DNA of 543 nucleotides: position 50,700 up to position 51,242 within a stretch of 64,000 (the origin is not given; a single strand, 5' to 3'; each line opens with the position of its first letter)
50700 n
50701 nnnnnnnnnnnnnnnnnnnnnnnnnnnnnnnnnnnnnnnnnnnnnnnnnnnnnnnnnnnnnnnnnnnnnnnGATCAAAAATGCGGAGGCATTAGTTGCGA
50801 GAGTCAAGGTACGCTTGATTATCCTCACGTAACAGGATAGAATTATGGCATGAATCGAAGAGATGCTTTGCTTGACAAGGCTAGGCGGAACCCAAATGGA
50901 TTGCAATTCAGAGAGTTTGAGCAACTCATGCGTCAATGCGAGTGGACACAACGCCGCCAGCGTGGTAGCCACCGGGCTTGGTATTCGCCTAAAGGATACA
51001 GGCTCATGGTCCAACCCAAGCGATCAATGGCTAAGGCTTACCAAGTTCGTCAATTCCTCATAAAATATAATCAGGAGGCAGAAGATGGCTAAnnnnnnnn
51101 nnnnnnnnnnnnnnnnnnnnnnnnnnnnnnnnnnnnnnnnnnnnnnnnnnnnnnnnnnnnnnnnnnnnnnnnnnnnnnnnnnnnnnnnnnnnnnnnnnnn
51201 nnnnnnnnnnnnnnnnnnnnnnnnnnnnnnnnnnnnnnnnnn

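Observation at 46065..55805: Composite defense island: HTH-ImmA/DUF4411, Type III mod, an unknown 360-aa gene, hicAB plus nuclease, and a frameshifted Type III res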

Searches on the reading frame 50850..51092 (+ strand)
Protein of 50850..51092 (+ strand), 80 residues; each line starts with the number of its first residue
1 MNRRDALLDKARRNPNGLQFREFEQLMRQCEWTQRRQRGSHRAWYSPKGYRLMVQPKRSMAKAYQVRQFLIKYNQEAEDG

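Call 3: search_protein_families(library=pfam, proteins=[window:50850-51092:+], max_evalue=0.01)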
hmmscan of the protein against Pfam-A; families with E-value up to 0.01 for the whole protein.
window:50850-51092:+ (80 aa): 1 family
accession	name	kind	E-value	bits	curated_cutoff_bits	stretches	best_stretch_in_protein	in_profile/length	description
PF07927.17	HicA_toxin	-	6.6e-07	29.8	27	1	20-70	1-53/58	HicA toxin of bacterial toxin-antitoxin,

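Call 4: search_protein_families(library=padloc, proteins=[window:50850-51092:+], max_evalue=0.01)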
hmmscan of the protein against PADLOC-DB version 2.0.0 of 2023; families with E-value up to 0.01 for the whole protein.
window:50850-51092:+ (80 aa): 0 families

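Call 8: search_protein_families(library=ncbifam, proteins=[window:50850-51092:+], max_evalue=0.01)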
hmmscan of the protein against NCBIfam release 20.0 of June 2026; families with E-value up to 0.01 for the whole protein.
window:50850-51092:+ (80 aa): 0 families

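Call 69: search_protein_families(library=phrogs, proteins=[window:50850-51092:+], max_evalue=0.01)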
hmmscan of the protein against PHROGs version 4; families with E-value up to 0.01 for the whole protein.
window:50850-51092:+ (80 aa): 2 families
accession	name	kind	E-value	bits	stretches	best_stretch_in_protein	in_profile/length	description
phrog_353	-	moron, auxiliary metabolic gene and host takeover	0.00015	22.8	1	18-51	5-38/73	toxin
phrog_8887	-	moron, auxiliary metabolic gene and host takeover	0.00049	20.8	1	2-68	2-73/85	toxin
